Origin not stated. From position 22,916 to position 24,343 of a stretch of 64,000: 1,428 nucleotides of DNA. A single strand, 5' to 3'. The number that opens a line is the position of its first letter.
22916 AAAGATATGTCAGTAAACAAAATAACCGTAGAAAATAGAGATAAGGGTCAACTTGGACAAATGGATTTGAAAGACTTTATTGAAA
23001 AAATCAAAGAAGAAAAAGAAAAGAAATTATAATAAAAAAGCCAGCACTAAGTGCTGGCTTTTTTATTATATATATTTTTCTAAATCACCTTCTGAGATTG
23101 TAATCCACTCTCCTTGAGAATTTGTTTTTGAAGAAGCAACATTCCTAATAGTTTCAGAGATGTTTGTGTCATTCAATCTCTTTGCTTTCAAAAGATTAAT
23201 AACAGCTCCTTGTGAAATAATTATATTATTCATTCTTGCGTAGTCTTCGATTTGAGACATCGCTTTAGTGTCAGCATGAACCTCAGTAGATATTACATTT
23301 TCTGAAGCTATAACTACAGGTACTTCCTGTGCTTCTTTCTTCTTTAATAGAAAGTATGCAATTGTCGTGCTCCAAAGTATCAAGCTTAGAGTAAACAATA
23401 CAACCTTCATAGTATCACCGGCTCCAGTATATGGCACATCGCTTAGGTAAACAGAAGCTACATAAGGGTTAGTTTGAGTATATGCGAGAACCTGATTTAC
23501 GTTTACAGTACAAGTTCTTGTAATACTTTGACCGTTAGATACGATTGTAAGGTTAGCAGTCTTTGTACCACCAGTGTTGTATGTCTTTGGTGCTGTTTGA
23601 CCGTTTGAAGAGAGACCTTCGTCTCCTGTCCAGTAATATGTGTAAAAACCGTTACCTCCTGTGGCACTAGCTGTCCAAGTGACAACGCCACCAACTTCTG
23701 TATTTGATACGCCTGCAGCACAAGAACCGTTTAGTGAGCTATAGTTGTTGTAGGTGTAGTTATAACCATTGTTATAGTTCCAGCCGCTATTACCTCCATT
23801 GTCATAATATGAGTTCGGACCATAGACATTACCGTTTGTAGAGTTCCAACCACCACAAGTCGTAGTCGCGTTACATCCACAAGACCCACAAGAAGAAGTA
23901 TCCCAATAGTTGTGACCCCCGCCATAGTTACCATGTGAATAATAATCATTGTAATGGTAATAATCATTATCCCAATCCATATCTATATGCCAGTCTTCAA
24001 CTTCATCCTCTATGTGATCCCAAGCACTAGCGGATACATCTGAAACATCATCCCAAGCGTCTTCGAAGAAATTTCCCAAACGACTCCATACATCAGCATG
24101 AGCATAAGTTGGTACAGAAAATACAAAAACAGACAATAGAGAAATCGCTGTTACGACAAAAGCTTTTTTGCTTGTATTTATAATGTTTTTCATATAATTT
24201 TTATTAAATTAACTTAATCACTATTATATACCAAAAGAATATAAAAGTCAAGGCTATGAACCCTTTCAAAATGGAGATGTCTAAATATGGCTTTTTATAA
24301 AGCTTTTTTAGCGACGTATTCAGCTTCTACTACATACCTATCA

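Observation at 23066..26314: Sortase locus whose predicted substrate carries the sorting signal internally, followed by an extra C-terminal domain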

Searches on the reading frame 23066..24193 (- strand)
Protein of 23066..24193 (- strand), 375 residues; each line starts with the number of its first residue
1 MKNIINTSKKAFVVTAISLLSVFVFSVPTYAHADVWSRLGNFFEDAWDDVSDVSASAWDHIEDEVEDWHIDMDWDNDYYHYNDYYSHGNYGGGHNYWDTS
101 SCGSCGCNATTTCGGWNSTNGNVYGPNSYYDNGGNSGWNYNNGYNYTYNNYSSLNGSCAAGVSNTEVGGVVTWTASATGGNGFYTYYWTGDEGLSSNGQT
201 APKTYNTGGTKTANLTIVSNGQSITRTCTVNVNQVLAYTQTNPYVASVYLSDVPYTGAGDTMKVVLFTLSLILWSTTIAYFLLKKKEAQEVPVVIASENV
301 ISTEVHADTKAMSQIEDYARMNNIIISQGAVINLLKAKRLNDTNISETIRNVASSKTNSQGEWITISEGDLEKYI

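Call 3: search_protein_families(library=pfam, proteins=[window:23066-24193:-], max_evalue=1)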
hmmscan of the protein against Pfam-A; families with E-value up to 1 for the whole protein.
window:23066-24193:- (375 aa): 1 family
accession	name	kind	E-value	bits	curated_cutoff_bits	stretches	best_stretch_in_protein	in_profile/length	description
PF18911.6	PKD_4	-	0.002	18.6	27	1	163-231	12-82/85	PKD domain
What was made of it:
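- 23498..23725 (-): Cys-bounded PKD-like module (residues 157-232). Pfam PKD_4 E 0.002, below cut-off (call 3).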

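Call 4: search_protein_families(library=ncbifam, proteins=[window:23066-24193:-], max_evalue=1)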
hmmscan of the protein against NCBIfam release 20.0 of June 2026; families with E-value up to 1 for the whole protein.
window:23066-24193:- (375 aa): 1 family
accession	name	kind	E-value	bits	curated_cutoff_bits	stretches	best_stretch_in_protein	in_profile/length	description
TIGR03660.1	T1SS_rpt_143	domain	0.94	9.4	66.05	0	205-241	15-51/143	T1SS-143 repeat domain-containing protein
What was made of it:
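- On LPXTG-type cell-wall sorting signal: No hit for the window protein (calls 3, 4).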

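Call 23: search_protein_representatives(protein=window:23066-24193:-)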
Query: 375 residues. Proteins with E-value up to 0.001 (for the whole library): 1578; up to 1e-10: 691; up to 1e-30: 223. The best 150 are listed.
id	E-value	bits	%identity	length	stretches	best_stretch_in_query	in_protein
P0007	2.0e-186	636.4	80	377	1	1-375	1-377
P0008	6.1e-140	483.3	81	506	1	100-375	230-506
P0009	5.5e-138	476.9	45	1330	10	152-286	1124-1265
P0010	1.5e-114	399.8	42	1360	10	154-295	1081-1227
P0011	1.9e-111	389.5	42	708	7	128-288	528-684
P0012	1.0e-103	364.1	46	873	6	152-292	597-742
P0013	5.4e-102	358.4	46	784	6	150-288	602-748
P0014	1.1e-100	354.1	45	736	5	147-367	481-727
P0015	4.2e-98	345.7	44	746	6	152-287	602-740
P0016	6.7e-97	341.7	45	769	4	140-375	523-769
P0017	1.3e-95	337.4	46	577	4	134-375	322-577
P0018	1.1e-87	311.3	45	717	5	147-320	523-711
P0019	1.2e-87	311.3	41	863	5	149-371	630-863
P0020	2.4e-86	306.9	42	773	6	153-290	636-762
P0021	2.0e-85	303.9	44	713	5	153-292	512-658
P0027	6.3e-77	276.0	40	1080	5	157-291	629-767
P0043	7.9e-65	236.1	44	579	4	147-287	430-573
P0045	2.7e-63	231.1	43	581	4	153-287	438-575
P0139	6.2e-43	164.1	46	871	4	154-232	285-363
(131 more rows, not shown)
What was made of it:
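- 23066..24193 (-): Substrate gene (375 aa): signal peptide, acidic and N/G/Y-rich regions, PKD-like module, stalk, sorting motif, TM helix, KKK, linker, lid-like tail. Full-length homologue P0007 at 80% identity (call 23).
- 23498..23725 (-): This is the repeat unit that accounts for most of the 1578 representative hits (call 23).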

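Call 60: search_protein_families(library=ncbifam, proteins=[P0043, P0045, P0027, P0139, P0016], max_evalue=1)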
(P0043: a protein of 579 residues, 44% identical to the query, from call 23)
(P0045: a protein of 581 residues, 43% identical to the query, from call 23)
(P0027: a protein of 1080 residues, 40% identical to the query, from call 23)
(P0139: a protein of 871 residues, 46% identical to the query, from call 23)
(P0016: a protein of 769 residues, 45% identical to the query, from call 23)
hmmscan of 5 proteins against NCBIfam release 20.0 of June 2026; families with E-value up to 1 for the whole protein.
P0043 (579 aa): 3 families
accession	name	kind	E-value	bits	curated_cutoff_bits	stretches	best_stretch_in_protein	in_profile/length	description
NF040486.1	SrfA_fam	subfamily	0.0033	16.9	150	1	409-462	11-65/438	SrfA family protein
TIGR00048.1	rRNA_mod_RlmN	equivalog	0.13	11.2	290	1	70-141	215-285/355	dual-specificity RNA methyltransferase RlmN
TIGR01167.1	LPXTG_anchor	domain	0.84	10.4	15.9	0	540-573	3-33/34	LPXTG cell wall anchor domain-containing protein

P0045 (581 aa): 1 family
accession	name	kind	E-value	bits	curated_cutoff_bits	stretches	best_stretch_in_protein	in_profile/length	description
NF049912.1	SF0329_fam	subfamily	0.16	12.3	60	0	297-335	14-52/161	SF0329 family protein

P0027 (1080 aa): 3 families
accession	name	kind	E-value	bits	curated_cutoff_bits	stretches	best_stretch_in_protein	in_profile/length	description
TIGR02397.1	dnaX_nterm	equivalog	0.025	13.8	250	1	891-1057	176-339/355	DNA polymerase III subunit gamma/tau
NF004046.1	PRK05563.1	equivalog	0.041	12.8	400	1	891-1010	177-287/567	DNA polymerase III subunit gamma/tau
TIGR02331.1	rib_alpha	repeat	0.17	12.2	35.25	0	411-441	39-69/80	Rib/alpha/Esp repeat surface protein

P0139 (871 aa): 3 families
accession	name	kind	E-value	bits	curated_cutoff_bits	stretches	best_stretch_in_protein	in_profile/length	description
TIGR01451.2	B_ant_repeat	repeat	4.3e-11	42.7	24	1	140-188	1-47/53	DUF11 type repeat protein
TIGR04226.1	RrgB_K2N_iso_D2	domain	2.2e-07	31.7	30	1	137-249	4-121/123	isopeptide-forming domain-containing fimbrial protein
TIGR01128.2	holA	equivalog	0.0013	18.2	80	1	618-671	126-180/316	DNA polymerase III subunit delta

P0016 (769 aa): 1 family
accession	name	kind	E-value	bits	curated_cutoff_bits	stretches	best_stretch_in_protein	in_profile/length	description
TIGR02387.1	rpoC1_cyan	equivalog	0.075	11.6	975.9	1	11-109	442-539/619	DNA-directed RNA polymerase subunit gamma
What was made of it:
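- On LPXTG-type cell-wall sorting signal: Short-tailed relative P0043 scores 10.4 bits against a cut-off of 15.9 (call 60).
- Closest known: LPXTG cell-wall sorting signal with a sortase. Different: TIGR01167 is not met, and no sortase class model is met (calls 4, 60).
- One of them gives a sub-threshold, in-register TIGR01167 LPXTG_anchor match (call 60). No curated LPXTG-anchor model recognises the signal (calls 4, 60). No LPXTG-anchor model passes (calls 4, 60). A long-tailed relative (P0139) carries DUF11 and RrgB-type isopeptide-domain matches typical of pilins (call 60).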

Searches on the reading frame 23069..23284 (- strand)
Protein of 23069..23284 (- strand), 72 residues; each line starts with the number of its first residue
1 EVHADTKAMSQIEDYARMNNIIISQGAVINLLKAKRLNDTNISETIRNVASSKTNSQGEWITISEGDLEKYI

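Call 30: find_homologous_proteins(query=A1, max_evalue=0.001)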
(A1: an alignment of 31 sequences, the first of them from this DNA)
Query A1 (31 sequences) (72 aa, profile of the alignment): 1 proteins with E <= 0.001 among 369 candidates.
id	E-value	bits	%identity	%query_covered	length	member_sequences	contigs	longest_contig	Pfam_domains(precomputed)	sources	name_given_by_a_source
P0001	5.5e-13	66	88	100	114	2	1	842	-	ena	-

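Call 31: search_solved_structures(query=A1, max_evalue=10, show_alignments=2)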
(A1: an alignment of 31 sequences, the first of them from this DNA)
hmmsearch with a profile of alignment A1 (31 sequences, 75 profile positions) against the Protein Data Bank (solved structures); distinct sequences matched with E-value up to 10: 28.
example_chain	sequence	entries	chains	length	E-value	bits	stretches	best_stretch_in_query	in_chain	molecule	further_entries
9uiq_D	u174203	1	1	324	0.00039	23.6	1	11-51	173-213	Replication factor C subunit 4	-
6vvo_D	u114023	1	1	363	0.00053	23.2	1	11-51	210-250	Replication factor C subunit 4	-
7z6h_D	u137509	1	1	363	0.00053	23.1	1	11-51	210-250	Replication factor C subunit 4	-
8ui7_D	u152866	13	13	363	0.00053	23.1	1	11-51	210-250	Replication factor C subunit 4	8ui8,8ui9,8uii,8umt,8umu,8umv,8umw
9uiq_C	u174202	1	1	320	0.00057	23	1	15-49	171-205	Replication factor C subunit 5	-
6vvo_C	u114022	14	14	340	0.00067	22.8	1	15-49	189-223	Replication factor C subunit 5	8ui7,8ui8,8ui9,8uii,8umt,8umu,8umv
7z6h_G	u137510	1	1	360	0.00078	22.6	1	15-49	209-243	Replication factor C subunit 5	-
6mr4_A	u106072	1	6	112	0.068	16.4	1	27-73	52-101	Nuclear protein STH1/NPS1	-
6kmb_A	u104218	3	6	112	0.068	16.4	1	27-73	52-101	Nuclear protein STH1/NPS1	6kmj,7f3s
6uy1_A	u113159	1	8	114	0.072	16.3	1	27-73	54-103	Nuclear protein STH1/NPS1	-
8eu9_U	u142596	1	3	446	0.22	14.8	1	5-58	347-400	RuvB-like protein 2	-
8ets_U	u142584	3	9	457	0.22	14.8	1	5-58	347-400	RuvB-like protein 2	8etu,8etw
8euf_U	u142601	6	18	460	0.22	14.8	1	5-58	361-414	RuvB-like protein 2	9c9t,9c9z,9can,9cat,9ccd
6gej_U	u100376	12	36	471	0.23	14.7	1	5-58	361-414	RuvB-like protein 2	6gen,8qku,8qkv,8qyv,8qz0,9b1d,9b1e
6ugm_X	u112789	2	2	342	0.37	14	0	53-72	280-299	Spp1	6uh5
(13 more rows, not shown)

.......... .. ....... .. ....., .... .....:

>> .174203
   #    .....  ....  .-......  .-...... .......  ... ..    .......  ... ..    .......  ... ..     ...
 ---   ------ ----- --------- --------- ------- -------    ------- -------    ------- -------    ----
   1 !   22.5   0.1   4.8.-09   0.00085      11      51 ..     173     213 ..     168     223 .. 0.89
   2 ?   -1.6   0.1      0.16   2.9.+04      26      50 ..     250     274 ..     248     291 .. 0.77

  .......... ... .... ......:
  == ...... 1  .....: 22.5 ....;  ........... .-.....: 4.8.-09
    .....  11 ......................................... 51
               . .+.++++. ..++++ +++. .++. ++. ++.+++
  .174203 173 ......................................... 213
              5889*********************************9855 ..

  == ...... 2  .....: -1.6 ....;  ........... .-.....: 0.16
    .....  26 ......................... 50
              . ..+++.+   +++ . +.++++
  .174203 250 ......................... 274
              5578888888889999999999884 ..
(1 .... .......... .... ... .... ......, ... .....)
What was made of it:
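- On AAA+ lid / clamp-loader domain II: RFC4/5 E 4e-4 to 8e-4 in a PDB-sized search (call 31). holA 1.3e-3 and dnaX 0.025, far below cut-offs (call 60).
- Closest known: Clamp-loader subunits. Same: There are weak but consistent profile matches to RFC4/5, holA and dnaX (calls 31, 60).
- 23069..23260 (-): Cytoplasmic AAA+ lid-like (clamp-loader domain II-like) tail domain (residues 312-375). Profile against PDB: RFC4/RFC5 lid at E about 4e-4 (call 31).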

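Call 32: search_protein_families(library=pfam, alignment_id=A1, max_evalue=1)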
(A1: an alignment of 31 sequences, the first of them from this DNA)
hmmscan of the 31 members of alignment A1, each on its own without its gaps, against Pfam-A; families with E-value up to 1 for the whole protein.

A. member 1, seq(72 aa): 3 families
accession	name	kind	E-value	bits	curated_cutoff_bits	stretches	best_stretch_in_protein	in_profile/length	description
PF15363.11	BTBD8_C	-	0.029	15.1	27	1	37-63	13-39/46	BTB/POZ domain-containing protein 8, C-terminal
PF23587.1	SH3_KALRN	-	0.087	13.2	29.2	1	5-38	7-42/69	Kalirin, SH3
PF22997.1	CHS4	-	0.13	13.1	27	1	17-59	11-54/81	Chitin synthase 4-like domain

B. families by the number of members that match (of 31 scanned): 30 families (the first 25 are shown)
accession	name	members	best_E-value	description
PF19891.5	DUF6364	2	0.016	Family of unknown function (DUF6364)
PF06580.19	His_kinase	1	0.0015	Histidine kinase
PF25361.1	AAA_lid_RFC1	1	0.0026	RFC1-like, AAA+ ATPase lid domain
PF07765.17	KIP1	1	0.0034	KIP1-like protein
PF19910.5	DUF6383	1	0.011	Domain of unknown function (DUF6383)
PF13317.11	DUF4088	1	0.022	Protein of unknown function (DUF4088)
PF15363.11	BTBD8_C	1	0.029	BTB/POZ domain-containing protein 8, C-terminal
PF21517.3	HTH_Tnp_Tc3_2_like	1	0.032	Transposable element Tc3 transposase, HTH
PF16193.11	AAA_assoc_2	1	0.033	AAA C-terminal domain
PF01315.27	Ald_Xan_dh_C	1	0.035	Aldehyde oxidase and xanthine dehydrogenase, a/b hammerhead domain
PF13368.11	Toprim_C_rpt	1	0.045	Topoisomerase C-terminal repeat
PF16859.10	TetR_C_11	1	0.045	Tetracyclin repressor-like, C-terminal domain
PF11469.13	Ribonucleas_3_2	1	0.055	Ribonuclease III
PF22798.2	DUF5817_CT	1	0.058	DUF5817, C-terminal domain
PF25524.1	RSLD_CPSF6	1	0.06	CPSF6-like, RSLD domain, N-terminal region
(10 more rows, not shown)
